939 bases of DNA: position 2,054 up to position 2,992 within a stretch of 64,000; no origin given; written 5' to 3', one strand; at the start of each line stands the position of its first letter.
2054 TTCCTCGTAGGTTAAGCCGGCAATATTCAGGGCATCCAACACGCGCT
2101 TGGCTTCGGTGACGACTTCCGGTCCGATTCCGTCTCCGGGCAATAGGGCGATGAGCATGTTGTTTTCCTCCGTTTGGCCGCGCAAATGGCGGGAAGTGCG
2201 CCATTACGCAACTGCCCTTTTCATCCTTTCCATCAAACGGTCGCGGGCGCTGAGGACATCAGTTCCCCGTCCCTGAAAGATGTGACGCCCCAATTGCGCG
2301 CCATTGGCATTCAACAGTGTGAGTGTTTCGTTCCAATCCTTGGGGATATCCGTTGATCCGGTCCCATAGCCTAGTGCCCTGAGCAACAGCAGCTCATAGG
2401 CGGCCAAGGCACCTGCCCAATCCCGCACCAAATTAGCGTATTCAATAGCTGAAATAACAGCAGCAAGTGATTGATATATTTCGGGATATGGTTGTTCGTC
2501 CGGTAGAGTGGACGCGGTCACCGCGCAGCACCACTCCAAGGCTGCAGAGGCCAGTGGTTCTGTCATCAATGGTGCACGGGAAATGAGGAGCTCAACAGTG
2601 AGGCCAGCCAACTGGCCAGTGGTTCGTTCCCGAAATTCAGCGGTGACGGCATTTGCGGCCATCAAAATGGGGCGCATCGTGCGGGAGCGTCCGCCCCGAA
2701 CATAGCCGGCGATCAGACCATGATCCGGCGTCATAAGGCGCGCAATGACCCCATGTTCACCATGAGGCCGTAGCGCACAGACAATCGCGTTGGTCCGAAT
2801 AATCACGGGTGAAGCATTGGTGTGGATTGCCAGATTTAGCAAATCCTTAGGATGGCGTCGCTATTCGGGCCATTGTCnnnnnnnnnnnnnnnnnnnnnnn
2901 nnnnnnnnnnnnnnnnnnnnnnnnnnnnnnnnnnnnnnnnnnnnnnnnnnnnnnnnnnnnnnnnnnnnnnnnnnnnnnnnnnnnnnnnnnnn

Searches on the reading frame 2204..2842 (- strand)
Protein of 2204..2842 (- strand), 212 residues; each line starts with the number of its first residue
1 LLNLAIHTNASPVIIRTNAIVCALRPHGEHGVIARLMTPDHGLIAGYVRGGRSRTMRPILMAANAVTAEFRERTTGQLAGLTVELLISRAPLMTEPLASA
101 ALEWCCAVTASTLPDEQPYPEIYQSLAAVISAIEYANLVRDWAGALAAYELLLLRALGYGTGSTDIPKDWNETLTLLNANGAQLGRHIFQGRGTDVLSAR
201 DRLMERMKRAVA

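Call 3: search_protein_families(library=pfam, proteins=[window:2204-2842:-], max_evalue=0.01)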
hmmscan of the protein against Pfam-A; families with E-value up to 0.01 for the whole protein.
window:2204-2842:- (212 aa): 2 families
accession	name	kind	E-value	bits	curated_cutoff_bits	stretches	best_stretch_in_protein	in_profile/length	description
PF11967.14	RecO_N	-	1.8e-11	44.4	27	1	15-84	4-75/80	Recombination protein O N terminal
PF02565.21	RecO_C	-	7.8e-07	29.4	22.1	1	96-160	4-65/157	Recombination protein O C terminal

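Call 4: search_protein_families(library=ncbifam, proteins=[window:2204-2842:-], max_evalue=0.01)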
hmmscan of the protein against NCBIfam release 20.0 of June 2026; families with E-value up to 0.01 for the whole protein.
window:2204-2842:- (212 aa): 1 family
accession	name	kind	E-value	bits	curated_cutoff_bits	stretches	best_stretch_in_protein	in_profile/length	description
TIGR00613.1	reco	equivalog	7.3e-11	41.9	48.7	1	15-161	1-145/239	DNA repair protein RecO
